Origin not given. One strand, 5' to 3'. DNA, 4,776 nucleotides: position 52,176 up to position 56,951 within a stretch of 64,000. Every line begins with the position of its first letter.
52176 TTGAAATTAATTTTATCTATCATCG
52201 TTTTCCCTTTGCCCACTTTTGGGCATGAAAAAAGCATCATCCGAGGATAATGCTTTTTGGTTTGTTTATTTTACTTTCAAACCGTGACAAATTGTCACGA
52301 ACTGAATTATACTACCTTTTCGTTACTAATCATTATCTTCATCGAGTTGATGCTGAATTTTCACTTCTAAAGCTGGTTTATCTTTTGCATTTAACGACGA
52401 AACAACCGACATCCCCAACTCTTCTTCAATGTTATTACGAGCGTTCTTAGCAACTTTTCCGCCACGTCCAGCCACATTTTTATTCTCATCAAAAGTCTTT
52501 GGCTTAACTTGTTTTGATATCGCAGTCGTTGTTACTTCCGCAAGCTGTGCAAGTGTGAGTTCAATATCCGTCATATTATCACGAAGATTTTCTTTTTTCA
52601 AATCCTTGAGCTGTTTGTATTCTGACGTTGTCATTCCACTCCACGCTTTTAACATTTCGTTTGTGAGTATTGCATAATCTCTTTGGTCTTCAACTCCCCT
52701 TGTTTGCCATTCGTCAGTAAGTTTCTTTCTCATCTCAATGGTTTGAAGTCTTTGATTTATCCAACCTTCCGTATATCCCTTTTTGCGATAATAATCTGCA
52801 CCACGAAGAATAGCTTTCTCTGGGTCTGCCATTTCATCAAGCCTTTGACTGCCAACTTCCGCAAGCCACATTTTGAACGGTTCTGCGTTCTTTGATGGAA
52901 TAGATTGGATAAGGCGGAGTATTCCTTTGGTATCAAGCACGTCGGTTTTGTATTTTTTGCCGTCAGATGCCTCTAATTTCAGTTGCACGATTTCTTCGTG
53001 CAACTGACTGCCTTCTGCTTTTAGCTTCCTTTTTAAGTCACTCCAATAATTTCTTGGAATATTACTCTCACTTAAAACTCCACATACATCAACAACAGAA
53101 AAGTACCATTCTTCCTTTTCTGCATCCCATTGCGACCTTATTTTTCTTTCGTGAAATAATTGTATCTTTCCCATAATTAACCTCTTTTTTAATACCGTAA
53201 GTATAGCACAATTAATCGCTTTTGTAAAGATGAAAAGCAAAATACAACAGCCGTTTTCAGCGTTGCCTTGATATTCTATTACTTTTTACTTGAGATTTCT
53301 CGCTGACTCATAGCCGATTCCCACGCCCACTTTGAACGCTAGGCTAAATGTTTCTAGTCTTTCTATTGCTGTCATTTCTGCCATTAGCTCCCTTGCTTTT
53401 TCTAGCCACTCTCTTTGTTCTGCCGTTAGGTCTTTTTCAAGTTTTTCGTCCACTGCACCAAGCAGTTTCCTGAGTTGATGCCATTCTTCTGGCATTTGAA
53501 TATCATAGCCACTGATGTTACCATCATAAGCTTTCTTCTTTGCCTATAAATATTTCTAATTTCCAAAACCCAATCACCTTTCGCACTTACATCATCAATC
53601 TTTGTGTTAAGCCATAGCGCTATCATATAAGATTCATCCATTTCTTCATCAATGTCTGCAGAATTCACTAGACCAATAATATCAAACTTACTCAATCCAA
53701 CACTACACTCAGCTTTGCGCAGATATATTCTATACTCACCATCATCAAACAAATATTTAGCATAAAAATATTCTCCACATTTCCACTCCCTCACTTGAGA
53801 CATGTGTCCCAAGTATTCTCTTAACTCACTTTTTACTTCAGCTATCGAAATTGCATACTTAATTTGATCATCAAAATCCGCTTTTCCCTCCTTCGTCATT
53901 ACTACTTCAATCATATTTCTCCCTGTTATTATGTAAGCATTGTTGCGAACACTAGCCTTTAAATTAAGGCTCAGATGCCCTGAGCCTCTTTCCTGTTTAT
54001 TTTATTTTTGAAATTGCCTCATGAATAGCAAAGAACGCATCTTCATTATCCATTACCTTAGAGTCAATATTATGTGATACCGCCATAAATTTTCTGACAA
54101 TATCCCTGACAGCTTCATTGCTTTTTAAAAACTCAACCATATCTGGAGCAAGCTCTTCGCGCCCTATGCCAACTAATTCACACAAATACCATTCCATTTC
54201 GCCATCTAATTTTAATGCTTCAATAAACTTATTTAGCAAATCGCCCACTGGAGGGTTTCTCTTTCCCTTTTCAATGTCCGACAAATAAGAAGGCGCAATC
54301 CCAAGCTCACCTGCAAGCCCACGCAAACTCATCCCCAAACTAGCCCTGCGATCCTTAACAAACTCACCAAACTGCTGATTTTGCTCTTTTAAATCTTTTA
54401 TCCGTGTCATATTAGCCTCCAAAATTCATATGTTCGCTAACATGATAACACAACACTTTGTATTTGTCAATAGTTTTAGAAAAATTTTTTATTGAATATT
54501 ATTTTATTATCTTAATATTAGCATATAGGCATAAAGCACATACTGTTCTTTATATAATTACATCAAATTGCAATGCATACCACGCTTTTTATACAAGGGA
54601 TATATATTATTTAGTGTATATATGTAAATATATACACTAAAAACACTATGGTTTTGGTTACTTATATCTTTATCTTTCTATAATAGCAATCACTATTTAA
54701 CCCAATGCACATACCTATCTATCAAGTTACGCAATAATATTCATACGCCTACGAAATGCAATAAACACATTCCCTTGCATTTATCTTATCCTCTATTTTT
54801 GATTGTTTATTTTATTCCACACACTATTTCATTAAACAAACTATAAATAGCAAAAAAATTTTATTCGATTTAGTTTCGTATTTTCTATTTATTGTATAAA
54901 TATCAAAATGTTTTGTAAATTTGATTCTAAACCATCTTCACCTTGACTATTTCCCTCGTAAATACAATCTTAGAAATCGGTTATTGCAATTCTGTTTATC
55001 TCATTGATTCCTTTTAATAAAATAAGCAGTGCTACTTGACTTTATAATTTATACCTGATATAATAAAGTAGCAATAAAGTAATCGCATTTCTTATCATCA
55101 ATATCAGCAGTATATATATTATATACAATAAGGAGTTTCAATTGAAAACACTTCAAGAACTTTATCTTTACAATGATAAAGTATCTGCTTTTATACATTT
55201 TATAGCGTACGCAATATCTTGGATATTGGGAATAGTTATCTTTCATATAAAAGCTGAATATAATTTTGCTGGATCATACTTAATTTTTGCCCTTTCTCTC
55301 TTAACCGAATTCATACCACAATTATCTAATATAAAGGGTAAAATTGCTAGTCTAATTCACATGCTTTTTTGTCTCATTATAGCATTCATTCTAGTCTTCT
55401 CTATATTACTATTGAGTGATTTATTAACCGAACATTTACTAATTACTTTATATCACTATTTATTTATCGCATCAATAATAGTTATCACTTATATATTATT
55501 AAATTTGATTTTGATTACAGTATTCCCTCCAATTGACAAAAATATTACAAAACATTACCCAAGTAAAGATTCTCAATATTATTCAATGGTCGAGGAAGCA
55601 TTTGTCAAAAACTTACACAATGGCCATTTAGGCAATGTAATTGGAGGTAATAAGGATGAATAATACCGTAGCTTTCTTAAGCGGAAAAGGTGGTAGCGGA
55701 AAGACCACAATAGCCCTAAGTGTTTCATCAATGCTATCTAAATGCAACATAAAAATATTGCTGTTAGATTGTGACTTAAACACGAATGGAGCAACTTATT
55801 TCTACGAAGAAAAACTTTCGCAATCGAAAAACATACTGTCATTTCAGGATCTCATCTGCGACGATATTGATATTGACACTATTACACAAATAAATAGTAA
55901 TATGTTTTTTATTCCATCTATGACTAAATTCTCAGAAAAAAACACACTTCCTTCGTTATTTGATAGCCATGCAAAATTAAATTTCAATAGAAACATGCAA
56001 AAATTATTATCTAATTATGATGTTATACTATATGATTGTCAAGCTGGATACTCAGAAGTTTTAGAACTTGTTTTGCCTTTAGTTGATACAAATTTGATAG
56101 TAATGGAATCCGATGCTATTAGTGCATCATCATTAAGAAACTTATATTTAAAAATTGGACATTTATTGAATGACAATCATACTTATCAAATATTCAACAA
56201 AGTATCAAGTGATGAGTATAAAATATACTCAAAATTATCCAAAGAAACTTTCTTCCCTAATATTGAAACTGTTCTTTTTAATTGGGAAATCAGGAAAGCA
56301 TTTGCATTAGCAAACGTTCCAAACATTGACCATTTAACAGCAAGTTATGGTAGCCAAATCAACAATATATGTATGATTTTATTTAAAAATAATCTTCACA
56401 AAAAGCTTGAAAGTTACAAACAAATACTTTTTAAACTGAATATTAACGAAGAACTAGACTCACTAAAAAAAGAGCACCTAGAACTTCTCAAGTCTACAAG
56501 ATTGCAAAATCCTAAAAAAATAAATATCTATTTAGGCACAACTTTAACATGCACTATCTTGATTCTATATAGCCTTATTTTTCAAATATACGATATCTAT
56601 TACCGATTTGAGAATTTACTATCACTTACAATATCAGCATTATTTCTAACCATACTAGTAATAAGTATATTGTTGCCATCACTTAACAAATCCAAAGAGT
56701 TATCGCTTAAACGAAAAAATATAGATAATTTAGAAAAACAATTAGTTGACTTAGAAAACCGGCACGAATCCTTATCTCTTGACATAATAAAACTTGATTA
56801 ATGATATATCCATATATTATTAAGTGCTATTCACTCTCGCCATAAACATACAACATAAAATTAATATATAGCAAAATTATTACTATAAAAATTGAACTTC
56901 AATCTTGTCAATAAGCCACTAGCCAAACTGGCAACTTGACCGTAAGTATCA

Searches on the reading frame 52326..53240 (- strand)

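Call 17: search_protein_families(library=pfam, proteins=[window:52326-53240:-], max_evalue=0.001)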
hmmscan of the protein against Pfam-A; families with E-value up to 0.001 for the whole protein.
window:52326-53240:- (304 aa): 1 family
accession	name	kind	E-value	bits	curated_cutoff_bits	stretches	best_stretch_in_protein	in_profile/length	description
PF02498.22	Bro-N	-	1.8e-12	48.1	25.6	1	34-128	2-92/96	BRO family, N-terminal domain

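Call 43: search_protein_families(library=padloc, proteins=[window:52326-53240:-], max_evalue=0.001)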
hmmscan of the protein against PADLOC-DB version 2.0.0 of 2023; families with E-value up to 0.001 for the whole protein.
window:52326-53240:- (304 aa): 2 families
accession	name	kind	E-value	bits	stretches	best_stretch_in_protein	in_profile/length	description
PDLC04920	PDC-S13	-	1.5e-123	409.7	1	25-298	6-279/286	-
PDLC04841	PDC-S04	-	4.2e-28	96.8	1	25-129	6-113/292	-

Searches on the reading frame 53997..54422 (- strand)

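Call 17: search_protein_families(library=pfam, proteins=[window:53997-54422:-], max_evalue=0.001)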
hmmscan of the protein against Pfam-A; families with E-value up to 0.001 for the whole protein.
window:53997-54422:- (141 aa): 3 families
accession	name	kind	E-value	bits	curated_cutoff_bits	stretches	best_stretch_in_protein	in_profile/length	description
PF13560.12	HTH_31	-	7.8e-11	42.6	27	1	17-75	1-59/64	Helix-turn-helix domain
PF01381.28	HTH_3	-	1.6e-09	38.1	23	1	22-62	1-41/55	Helix-turn-helix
PF12844.13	HTH_19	-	3.8e-07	30.4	30.2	1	19-73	1-54/64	Helix-turn-helix domain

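Call 43: search_protein_families(library=padloc, proteins=[window:53997-54422:-], max_evalue=0.001)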
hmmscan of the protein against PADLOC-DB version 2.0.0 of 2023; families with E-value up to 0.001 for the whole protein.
window:53997-54422:- (141 aa): 4 families
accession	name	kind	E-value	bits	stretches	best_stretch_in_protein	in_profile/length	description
PDLC02926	HTH_VI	-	3.7e-10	37.9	1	18-73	2-56/92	-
PDLC04142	capH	-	7.7e-07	28.1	1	14-75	3-60/103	capH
PDLC03947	RmrA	-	5.6e-06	23.4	1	11-117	5-103/383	-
PDLC03665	Control_protein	-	0.00012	20.3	1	17-59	8-51/77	control protein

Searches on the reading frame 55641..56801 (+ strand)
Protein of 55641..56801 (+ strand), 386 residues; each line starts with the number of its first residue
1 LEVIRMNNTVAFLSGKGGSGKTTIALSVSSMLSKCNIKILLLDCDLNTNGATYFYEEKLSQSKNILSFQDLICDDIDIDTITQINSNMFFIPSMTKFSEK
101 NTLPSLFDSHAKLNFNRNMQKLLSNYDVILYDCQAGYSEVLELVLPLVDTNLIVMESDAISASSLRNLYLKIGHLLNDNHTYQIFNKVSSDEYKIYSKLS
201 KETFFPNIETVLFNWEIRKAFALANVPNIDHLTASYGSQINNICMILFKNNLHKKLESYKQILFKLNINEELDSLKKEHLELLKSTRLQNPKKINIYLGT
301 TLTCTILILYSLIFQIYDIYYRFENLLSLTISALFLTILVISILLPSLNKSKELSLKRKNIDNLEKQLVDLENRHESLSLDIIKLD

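Call 17: search_protein_families(library=pfam, proteins=[window:55641-56801:+], max_evalue=0.001)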
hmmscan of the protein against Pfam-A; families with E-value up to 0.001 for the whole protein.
window:55641-56801:+ (386 aa): 6 families
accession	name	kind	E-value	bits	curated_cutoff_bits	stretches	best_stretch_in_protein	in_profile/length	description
PF13614.12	AAA_31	-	5.2e-19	69.3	27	1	9-175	3-167/177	AAA domain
PF01656.29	CbiA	-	2.6e-11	44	25.4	1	10-202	1-99/125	CobQ/CobB/MinD/ParA nucleotide binding domain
PF02374.21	ArsA_ATPase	-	6e-08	32.7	24.3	1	10-133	3-132/305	Anion-transporting ATPase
PF10609.15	ParA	-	1.4e-06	28.4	27.1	1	6-47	2-43/246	NUBPL iron-transfer P-loop NTPase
PF06564.18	CBP_BcsQ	-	1.7e-06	28.2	21.3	1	16-198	10-187/234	Cellulose biosynthesis protein BcsQ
PF09140.17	MipZ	-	5.3e-05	23.1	20.7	0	12-65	5-58/262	ATPase MipZ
